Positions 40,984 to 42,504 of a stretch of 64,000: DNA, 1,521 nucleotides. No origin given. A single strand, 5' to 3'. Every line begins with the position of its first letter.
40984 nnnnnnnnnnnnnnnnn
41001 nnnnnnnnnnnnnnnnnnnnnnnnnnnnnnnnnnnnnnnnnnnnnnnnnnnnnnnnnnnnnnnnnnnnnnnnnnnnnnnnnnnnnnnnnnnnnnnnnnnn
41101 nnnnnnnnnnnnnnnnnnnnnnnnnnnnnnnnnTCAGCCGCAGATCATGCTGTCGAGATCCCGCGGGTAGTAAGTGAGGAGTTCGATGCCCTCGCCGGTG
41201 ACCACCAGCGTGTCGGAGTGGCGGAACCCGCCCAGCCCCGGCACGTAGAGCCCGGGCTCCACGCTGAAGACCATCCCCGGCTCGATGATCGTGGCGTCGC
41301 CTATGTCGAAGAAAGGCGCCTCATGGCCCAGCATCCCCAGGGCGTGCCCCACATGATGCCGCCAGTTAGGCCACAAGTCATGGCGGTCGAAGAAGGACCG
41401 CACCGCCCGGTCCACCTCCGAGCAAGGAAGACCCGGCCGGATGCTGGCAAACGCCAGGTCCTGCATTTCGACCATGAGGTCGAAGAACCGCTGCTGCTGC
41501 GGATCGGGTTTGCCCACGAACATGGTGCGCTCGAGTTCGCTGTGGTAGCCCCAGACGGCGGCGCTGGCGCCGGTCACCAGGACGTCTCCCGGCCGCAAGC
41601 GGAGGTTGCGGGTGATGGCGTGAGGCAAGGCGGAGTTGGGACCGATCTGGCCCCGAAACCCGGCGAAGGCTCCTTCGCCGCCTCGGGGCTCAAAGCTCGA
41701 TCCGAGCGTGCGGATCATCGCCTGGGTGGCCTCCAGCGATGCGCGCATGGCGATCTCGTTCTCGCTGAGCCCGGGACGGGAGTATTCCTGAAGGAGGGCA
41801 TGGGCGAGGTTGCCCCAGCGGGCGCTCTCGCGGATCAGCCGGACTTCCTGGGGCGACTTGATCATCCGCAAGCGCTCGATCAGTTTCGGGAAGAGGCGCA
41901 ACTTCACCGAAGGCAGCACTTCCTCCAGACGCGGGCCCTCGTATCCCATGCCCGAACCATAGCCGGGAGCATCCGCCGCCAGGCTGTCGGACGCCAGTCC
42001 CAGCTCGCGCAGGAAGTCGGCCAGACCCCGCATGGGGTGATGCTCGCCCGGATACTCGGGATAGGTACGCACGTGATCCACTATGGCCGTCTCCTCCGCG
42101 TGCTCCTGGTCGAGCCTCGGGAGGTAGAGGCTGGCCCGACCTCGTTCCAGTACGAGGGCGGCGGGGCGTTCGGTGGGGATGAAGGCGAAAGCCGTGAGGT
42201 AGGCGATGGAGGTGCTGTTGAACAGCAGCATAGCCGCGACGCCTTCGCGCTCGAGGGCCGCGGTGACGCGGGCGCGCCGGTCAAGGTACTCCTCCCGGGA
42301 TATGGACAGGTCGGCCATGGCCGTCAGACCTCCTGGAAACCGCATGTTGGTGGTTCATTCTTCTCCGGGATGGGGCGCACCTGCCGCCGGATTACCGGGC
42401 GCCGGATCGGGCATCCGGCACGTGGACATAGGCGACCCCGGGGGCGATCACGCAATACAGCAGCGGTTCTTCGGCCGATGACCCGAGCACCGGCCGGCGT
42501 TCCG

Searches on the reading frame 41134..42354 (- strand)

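Call 56: search_protein_families(library=pfam, proteins=[window:41134-42354:-], max_evalue=0.00001)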
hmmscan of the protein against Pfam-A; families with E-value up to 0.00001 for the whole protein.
window:41134-42354:- (406 aa): 2 families
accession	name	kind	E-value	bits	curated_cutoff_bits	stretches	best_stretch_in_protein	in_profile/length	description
PF00557.29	Peptidase_M24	-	8.7e-44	150.2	23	1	173-386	2-207/208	Metallopeptidase family M24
PF01321.24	Creatinase_N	-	1.2e-13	52.2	22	1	26-165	1-128/128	Creatinase/Prolidase N-terminal domain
